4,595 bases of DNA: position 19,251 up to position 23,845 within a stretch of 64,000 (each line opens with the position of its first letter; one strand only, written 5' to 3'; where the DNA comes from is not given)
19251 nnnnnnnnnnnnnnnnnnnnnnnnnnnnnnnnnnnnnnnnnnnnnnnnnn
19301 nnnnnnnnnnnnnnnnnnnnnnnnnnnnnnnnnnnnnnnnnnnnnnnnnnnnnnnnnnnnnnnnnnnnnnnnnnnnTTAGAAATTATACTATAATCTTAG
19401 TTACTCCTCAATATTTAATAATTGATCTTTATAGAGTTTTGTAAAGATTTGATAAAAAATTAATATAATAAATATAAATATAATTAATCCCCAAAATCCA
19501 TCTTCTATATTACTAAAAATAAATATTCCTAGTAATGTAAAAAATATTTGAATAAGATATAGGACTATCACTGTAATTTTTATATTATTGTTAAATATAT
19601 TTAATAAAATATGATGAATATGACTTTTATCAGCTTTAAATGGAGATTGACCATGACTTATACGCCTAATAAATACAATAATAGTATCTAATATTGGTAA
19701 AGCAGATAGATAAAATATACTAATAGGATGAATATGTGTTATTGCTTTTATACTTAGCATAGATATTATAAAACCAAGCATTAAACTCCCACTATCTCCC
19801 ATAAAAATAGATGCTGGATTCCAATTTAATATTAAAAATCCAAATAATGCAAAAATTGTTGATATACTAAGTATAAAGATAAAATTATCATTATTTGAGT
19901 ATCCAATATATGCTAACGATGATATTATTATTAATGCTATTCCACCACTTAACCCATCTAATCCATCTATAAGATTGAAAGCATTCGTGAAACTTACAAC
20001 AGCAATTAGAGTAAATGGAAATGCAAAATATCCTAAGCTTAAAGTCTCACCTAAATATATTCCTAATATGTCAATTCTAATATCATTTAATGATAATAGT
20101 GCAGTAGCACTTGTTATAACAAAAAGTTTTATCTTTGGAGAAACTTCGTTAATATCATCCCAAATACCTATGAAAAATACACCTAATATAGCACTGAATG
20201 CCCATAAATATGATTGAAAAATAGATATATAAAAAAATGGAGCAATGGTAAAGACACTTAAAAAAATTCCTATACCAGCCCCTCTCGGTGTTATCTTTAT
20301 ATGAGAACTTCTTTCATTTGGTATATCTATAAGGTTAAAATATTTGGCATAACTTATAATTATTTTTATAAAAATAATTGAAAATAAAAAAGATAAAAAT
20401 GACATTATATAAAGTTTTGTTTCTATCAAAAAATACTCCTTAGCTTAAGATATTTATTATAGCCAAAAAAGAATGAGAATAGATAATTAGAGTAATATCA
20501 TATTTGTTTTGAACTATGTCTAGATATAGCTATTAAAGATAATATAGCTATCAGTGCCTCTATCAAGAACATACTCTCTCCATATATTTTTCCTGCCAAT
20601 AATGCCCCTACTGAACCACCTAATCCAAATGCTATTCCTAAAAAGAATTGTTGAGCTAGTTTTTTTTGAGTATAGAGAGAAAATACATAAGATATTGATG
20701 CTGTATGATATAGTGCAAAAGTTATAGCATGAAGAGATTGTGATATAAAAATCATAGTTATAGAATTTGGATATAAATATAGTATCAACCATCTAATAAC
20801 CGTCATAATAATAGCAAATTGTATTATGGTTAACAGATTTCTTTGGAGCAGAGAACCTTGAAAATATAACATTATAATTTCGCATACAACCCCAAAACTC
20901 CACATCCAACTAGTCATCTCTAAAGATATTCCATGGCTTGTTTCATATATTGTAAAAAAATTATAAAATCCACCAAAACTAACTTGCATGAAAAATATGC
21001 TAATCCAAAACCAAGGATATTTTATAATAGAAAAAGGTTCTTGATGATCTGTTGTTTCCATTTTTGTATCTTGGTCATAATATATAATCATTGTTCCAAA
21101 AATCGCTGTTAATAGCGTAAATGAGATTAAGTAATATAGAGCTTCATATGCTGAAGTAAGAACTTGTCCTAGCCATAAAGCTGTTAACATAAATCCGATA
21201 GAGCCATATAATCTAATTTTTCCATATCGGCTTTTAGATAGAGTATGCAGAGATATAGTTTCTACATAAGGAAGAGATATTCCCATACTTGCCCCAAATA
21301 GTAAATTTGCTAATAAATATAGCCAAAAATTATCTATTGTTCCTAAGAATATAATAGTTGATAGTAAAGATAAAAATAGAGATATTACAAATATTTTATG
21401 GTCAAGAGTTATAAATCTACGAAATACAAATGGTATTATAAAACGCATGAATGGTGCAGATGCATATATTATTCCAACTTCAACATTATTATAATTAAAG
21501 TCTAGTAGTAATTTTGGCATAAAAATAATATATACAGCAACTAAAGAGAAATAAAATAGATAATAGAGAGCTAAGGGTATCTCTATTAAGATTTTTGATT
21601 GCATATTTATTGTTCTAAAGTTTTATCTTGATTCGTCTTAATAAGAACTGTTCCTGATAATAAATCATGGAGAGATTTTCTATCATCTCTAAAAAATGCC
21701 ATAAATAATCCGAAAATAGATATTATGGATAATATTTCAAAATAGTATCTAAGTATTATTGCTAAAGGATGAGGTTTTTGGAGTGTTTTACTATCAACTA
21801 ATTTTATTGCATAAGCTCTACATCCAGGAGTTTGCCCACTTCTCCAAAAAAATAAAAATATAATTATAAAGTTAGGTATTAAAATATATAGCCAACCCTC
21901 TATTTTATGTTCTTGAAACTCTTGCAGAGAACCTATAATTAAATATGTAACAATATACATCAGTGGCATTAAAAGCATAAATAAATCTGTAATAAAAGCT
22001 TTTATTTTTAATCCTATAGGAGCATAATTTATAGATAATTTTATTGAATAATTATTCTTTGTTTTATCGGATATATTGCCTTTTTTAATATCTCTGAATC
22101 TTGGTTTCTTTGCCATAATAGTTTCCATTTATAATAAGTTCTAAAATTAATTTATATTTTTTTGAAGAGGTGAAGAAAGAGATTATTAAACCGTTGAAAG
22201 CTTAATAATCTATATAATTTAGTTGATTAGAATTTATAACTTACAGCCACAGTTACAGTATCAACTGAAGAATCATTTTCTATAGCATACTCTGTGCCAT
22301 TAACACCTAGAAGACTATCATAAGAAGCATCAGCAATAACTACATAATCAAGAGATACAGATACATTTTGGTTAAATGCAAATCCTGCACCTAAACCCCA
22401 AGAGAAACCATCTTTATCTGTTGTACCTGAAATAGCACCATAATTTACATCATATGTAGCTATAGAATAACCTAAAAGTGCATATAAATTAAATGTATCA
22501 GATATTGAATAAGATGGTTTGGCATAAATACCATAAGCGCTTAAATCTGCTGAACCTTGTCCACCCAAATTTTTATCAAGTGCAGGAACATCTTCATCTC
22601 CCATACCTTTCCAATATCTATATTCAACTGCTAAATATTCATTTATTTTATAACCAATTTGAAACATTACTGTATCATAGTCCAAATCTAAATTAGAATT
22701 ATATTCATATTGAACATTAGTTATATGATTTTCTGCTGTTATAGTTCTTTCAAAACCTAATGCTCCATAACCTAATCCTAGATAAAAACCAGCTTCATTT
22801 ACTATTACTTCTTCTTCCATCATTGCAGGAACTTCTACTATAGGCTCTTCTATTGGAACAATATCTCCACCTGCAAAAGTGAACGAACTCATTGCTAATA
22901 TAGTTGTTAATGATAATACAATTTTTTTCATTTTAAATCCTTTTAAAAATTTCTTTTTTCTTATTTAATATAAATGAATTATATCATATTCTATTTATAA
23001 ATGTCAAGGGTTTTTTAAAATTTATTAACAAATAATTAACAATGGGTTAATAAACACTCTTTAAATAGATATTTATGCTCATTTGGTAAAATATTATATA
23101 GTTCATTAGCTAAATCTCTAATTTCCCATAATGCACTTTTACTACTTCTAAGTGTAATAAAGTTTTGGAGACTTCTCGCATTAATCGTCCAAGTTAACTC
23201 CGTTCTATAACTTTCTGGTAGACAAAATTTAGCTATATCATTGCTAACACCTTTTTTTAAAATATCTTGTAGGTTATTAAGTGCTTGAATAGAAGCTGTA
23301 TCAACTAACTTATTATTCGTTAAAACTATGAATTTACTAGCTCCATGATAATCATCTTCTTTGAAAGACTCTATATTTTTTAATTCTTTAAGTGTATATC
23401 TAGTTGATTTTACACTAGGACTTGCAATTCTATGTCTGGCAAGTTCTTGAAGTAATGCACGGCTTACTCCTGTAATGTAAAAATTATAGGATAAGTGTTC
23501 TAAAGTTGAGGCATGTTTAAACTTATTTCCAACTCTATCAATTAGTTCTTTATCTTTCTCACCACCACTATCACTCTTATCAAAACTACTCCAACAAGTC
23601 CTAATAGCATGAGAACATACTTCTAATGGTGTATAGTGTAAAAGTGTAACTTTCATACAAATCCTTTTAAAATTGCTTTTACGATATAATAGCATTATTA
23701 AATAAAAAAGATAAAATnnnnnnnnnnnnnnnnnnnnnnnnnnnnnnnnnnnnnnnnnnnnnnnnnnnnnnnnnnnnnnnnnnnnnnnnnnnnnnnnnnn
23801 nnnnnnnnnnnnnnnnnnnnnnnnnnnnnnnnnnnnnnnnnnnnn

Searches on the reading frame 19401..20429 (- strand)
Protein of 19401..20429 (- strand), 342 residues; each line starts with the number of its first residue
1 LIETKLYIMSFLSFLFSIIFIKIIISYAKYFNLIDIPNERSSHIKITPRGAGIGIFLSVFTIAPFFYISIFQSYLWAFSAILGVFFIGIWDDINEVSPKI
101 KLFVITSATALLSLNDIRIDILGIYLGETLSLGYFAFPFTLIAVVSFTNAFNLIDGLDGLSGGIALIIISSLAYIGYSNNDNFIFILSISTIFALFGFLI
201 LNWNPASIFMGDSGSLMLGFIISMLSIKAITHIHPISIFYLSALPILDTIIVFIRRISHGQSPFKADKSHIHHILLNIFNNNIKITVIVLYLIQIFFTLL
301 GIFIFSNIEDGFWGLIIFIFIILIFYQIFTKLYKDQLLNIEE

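Call 61: search_protein_families(library=pfam, proteins=[window:19401-20429:-], max_evalue=0.0001)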
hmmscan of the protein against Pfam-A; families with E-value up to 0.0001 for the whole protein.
window:19401-20429:- (342 aa): 1 family
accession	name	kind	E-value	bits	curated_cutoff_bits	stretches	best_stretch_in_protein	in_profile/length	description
PF00953.26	Glycos_transf_4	-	1.1e-37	129.9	27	1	77-228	4-158/160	Glycosyl transferase family 4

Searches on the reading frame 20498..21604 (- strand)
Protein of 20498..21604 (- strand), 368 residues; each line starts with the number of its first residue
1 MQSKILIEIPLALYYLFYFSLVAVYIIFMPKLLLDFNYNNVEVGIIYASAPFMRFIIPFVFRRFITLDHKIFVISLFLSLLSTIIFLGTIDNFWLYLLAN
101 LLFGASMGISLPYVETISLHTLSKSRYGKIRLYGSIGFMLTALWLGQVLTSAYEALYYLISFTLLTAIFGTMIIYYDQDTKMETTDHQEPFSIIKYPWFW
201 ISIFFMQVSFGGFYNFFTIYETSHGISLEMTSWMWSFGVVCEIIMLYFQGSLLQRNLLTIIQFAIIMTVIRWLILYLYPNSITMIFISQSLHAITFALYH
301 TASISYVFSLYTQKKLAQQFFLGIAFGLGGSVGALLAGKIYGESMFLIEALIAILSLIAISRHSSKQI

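Call 61: search_protein_families(library=pfam, proteins=[window:20498-21604:-], max_evalue=0.0001)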
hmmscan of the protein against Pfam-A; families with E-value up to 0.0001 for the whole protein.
window:20498-21604:- (368 aa): 2 families
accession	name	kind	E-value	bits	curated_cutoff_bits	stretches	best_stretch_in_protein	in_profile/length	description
PF12832.13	MFS_1_like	-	4.5e-44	151.5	25.2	1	11-343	4-364/373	MFS_1 like family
PF07690.21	MFS_1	-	2.1e-15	56.9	33.4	1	11-273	1-286/347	Major Facilitator Superfamily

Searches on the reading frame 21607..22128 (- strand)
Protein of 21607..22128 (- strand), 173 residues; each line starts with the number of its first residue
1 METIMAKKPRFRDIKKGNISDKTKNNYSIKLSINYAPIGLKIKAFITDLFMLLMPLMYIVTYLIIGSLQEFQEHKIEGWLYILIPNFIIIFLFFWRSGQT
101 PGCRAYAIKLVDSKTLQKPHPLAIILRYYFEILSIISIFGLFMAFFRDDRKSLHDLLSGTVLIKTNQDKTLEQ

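Call 61: search_protein_families(library=pfam, proteins=[window:21607-22128:-], max_evalue=0.0001)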
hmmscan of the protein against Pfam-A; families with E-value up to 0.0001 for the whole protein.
window:21607-22128:- (173 aa): 1 family
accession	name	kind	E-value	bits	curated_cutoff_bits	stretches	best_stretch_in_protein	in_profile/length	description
PF06271.18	RDD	-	1.5e-14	54.9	24.1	1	35-159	1-137/137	RDD family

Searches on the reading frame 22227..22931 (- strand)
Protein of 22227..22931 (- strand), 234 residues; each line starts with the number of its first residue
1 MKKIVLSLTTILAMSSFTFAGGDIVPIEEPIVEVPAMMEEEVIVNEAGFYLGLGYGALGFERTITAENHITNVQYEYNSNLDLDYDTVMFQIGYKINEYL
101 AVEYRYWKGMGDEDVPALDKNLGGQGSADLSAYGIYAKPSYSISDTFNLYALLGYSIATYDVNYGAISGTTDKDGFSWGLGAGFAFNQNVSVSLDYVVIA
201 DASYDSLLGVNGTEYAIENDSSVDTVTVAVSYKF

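Call 61: search_protein_families(library=pfam, proteins=[window:22227-22931:-], max_evalue=0.0001)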
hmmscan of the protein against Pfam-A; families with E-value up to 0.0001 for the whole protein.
window:22227-22931:- (234 aa): 3 families
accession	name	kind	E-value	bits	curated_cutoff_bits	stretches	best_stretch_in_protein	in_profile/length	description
PF13505.12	OMP_b-brl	-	3.2e-18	66.9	28.7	1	45-234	18-175/175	Outer membrane protein beta-barrel domain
PF01389.23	OmpA_membrane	-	3.5e-09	37.1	21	1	46-234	3-176/180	OmpA-like transmembrane domain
PF00593.30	TonB_dep_Rec_b-barrel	-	5.9e-05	23.5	27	1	57-196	99-237/436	TonB dependent receptor-like, beta-barrel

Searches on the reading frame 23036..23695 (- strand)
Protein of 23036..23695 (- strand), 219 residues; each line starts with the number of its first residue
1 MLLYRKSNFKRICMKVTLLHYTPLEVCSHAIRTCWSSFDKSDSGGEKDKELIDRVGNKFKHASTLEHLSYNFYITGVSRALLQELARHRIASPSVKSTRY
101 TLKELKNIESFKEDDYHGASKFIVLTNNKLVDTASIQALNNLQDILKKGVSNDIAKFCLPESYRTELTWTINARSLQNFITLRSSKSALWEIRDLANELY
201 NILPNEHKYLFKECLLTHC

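Call 61: search_protein_families(library=pfam, proteins=[window:23036-23695:-], max_evalue=0.0001)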
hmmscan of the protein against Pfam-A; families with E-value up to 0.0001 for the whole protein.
window:23036-23695:- (219 aa): 1 family
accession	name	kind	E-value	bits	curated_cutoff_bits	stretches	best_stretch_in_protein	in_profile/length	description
PF02511.20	Thy1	-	3.4e-46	157.9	24.8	1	17-203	1-185/191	Thymidylate synthase complementing protein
